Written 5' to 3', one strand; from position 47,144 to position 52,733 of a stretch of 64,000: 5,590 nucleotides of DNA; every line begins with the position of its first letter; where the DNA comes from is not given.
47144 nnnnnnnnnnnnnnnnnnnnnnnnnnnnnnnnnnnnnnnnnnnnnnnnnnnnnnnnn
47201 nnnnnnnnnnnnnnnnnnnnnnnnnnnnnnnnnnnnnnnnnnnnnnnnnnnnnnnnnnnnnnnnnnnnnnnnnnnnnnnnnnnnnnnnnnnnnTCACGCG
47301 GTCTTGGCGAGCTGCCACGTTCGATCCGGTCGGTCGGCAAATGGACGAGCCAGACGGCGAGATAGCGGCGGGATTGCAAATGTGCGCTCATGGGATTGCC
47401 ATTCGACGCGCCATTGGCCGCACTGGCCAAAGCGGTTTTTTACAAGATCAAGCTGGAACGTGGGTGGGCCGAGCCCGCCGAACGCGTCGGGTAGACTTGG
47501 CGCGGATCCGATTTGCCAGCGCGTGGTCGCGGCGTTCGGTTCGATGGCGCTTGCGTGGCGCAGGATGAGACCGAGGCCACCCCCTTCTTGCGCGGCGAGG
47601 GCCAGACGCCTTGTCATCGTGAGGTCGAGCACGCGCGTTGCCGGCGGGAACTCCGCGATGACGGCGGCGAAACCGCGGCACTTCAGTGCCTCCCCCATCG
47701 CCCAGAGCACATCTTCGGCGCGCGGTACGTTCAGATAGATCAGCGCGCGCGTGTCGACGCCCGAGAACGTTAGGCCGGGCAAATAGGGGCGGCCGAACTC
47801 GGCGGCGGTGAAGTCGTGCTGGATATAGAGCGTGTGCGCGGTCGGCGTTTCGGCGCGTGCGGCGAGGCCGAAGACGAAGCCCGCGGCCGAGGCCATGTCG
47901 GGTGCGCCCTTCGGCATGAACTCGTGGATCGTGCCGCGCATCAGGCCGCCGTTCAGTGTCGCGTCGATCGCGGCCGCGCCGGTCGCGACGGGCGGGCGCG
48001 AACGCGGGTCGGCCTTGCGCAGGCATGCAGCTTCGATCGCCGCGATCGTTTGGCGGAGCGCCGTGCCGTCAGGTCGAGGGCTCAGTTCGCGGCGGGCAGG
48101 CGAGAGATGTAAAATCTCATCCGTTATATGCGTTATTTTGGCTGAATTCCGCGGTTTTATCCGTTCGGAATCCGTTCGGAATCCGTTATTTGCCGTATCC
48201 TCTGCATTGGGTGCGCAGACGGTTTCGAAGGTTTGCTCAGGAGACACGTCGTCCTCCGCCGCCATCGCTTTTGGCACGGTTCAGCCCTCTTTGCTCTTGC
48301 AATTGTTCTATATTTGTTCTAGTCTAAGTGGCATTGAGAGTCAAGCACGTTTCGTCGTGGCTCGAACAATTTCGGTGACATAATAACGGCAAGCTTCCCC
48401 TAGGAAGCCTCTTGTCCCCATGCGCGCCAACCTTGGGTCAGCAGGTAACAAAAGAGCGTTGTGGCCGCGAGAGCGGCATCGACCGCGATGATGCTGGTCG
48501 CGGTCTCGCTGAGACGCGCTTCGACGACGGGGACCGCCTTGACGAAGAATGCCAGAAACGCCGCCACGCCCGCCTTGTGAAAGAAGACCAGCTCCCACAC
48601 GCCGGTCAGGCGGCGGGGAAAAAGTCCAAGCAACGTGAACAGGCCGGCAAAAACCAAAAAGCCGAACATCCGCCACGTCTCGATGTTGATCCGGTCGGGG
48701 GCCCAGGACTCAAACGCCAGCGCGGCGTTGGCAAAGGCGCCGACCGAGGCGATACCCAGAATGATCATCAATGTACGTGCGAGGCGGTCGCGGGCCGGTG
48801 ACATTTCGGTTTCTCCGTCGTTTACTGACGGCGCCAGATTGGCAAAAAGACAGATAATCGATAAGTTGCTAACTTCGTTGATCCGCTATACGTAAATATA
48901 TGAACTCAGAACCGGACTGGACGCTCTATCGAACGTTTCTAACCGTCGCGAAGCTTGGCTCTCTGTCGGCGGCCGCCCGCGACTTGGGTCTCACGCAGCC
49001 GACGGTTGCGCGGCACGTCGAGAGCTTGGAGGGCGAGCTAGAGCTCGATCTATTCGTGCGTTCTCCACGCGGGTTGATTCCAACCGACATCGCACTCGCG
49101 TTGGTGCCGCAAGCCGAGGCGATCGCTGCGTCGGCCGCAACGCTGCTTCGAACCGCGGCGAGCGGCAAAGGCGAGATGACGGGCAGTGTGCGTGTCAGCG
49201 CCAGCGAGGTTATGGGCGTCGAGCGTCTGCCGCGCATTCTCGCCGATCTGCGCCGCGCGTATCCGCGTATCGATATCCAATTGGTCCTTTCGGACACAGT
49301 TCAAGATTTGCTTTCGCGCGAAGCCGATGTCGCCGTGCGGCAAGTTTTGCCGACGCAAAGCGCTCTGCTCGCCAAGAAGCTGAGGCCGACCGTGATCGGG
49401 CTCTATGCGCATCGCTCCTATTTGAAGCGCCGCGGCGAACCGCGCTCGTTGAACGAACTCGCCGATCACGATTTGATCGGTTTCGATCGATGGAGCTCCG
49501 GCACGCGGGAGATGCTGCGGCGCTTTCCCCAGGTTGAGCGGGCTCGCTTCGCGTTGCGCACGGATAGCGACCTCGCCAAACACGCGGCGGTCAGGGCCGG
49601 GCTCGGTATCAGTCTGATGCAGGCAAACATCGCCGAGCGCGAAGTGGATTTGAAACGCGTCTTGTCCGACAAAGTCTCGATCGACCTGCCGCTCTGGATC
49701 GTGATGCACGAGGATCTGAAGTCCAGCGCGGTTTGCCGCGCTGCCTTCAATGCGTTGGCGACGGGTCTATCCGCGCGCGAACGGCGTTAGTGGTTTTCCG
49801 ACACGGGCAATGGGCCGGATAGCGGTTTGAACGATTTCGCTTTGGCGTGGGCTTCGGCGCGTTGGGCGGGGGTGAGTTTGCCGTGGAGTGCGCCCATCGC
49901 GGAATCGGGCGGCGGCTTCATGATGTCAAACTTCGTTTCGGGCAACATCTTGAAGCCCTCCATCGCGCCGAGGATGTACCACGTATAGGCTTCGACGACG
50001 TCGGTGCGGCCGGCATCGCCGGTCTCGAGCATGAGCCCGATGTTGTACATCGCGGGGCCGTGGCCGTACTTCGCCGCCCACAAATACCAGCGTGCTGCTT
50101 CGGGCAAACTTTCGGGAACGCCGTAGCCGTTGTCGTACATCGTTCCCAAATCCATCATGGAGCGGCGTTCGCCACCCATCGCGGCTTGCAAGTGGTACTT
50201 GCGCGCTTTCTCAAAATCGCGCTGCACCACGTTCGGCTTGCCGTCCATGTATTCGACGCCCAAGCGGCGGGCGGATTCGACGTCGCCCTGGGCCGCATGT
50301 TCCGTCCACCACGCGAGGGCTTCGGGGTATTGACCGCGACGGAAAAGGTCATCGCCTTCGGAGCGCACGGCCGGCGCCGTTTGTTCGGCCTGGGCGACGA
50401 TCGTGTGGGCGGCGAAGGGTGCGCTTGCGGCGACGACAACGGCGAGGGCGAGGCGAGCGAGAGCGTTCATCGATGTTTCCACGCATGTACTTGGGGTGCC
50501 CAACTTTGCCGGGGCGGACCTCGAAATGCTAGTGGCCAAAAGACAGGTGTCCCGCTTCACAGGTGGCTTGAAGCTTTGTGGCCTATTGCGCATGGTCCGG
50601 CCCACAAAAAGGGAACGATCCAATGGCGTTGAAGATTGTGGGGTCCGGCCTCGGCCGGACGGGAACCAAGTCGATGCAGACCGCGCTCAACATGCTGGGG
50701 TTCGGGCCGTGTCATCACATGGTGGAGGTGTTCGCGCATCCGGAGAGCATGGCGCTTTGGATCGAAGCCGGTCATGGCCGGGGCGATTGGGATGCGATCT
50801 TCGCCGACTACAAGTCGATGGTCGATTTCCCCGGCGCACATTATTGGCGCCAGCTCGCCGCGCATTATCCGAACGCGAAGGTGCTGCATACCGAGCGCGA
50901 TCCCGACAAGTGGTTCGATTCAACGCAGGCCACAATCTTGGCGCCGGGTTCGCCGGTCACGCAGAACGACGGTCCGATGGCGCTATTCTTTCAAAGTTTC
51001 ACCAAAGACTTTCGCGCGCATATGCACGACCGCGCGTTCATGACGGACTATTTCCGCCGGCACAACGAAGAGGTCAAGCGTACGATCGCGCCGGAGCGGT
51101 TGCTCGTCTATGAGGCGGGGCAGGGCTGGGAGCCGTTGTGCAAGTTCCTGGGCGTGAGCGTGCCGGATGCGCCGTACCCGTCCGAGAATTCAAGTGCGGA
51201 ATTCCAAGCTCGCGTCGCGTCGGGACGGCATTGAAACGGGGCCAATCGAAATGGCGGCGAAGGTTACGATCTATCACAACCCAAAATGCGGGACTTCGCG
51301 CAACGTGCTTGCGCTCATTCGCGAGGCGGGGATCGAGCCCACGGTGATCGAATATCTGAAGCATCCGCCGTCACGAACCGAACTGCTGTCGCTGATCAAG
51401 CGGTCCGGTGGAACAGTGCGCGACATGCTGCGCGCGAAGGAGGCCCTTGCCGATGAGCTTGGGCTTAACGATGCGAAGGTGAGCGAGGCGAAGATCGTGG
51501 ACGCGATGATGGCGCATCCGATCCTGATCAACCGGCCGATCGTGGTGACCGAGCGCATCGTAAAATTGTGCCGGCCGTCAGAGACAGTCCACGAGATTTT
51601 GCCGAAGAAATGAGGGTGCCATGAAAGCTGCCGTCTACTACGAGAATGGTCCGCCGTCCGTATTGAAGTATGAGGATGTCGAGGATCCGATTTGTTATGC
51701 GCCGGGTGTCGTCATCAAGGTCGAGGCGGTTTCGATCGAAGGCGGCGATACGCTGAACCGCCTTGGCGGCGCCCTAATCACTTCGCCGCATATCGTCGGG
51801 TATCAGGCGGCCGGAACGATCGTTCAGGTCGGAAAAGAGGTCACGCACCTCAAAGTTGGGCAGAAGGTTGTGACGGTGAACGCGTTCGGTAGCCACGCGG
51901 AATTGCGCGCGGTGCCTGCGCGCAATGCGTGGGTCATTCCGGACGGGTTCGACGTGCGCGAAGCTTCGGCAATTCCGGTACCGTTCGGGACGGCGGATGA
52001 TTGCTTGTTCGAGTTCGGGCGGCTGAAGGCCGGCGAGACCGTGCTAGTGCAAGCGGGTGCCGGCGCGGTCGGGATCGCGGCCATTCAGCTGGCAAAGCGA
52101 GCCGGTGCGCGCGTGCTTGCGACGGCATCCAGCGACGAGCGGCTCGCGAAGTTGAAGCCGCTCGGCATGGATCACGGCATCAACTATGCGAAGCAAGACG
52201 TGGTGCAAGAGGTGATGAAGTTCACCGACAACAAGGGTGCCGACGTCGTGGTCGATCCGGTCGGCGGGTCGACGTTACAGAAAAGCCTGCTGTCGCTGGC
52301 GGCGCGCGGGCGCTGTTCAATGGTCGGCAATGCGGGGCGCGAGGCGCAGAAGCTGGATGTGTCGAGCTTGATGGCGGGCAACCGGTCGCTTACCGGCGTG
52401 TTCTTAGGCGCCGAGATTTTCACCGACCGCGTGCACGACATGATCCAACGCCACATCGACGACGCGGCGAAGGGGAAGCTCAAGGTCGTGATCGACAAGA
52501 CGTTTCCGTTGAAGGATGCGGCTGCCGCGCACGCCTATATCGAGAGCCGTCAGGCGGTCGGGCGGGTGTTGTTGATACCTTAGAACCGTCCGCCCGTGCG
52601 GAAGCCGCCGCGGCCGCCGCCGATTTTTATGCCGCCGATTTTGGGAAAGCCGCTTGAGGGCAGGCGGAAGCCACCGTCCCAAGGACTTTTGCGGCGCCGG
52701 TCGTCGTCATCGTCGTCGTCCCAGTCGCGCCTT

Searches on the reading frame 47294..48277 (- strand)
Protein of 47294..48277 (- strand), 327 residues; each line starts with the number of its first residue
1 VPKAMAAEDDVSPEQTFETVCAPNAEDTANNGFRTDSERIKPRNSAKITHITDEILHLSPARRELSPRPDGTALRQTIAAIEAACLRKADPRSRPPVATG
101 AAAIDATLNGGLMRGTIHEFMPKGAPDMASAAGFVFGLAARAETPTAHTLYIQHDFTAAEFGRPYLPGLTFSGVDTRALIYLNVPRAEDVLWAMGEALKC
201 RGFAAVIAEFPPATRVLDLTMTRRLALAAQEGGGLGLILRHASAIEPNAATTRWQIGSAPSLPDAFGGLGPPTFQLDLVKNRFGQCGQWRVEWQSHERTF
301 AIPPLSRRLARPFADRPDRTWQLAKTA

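Call 12: search_protein_families(library=pfam, max_evalue=0.00001, proteins=[window:47294-48277:-])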
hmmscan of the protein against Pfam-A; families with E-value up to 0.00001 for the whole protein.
window:47294-48277:- (327 aa): 0 families

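Call 69: search_protein_families(library=ncbifam, max_evalue=1e-10, proteins=[window:47294-48277:-])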
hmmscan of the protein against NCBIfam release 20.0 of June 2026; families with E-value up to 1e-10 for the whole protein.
window:47294-48277:- (327 aa): 1 family
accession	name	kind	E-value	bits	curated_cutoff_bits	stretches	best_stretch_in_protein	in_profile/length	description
NF033429.2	ImuA_translesion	equivalog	9.8e-13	48.4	150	1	92-256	11-165/181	translesion DNA synthesis-associated protein ImuA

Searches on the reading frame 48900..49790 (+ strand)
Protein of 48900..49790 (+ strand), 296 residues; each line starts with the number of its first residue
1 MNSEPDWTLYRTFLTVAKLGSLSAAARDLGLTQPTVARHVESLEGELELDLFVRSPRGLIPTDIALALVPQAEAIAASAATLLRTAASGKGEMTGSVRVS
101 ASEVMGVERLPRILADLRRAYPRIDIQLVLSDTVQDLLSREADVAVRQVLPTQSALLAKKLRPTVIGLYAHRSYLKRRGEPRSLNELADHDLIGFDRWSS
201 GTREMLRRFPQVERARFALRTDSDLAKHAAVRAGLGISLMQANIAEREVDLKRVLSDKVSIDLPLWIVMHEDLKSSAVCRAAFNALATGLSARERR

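Call 12: search_protein_families(library=pfam, max_evalue=0.00001, proteins=[window:48900-49790:+])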
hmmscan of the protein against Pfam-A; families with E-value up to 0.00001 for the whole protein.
window:48900-49790:+ (296 aa): 2 families
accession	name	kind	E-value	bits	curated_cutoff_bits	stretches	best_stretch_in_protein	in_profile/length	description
PF03466.25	LysR_substrate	-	2.8e-30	105.7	28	1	91-288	2-206/209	LysR substrate binding domain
PF00126.33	HTH_1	-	8.6e-18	64.5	26.6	1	9-63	3-57/60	Bacterial regulatory helix-turn-helix protein, lysR family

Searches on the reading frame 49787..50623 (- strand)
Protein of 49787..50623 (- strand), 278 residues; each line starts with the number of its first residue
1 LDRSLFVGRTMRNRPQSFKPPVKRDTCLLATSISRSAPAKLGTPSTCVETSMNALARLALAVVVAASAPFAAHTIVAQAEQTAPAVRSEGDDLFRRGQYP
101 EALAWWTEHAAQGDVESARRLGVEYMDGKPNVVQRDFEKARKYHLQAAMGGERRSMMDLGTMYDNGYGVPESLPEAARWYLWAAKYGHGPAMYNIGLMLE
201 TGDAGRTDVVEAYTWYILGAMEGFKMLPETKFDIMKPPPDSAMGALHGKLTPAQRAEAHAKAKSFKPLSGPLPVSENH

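Call 12: search_protein_families(library=pfam, max_evalue=0.00001, proteins=[window:49787-50623:-])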
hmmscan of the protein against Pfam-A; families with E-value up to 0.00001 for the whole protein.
window:49787-50623:- (278 aa): 1 family
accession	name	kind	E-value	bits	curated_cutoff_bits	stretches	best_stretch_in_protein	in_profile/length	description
PF08238.18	Sel1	-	2e-17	63.4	30.7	0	116-151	2-35/36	Sel1 repeat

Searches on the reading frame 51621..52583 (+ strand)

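Call 13: search_protein_families(library=pfam, max_evalue=0.00001, proteins=[window:51621-52583:+])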
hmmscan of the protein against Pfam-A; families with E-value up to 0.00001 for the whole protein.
window:51621-52583:+ (320 aa): 3 families
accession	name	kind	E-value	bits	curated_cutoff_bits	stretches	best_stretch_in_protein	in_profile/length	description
PF00107.32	ADH_zinc_N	-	1e-31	110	31.8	1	149-274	1-123/129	Zinc-binding dehydrogenase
PF13602.12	ADH_zinc_N_2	-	4.3e-24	86.4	27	1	181-318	1-134/134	Zinc-binding dehydrogenase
PF08240.17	ADH_N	-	6.9e-12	46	23.5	1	30-108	5-104/104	Alcohol dehydrogenase GroES-like domain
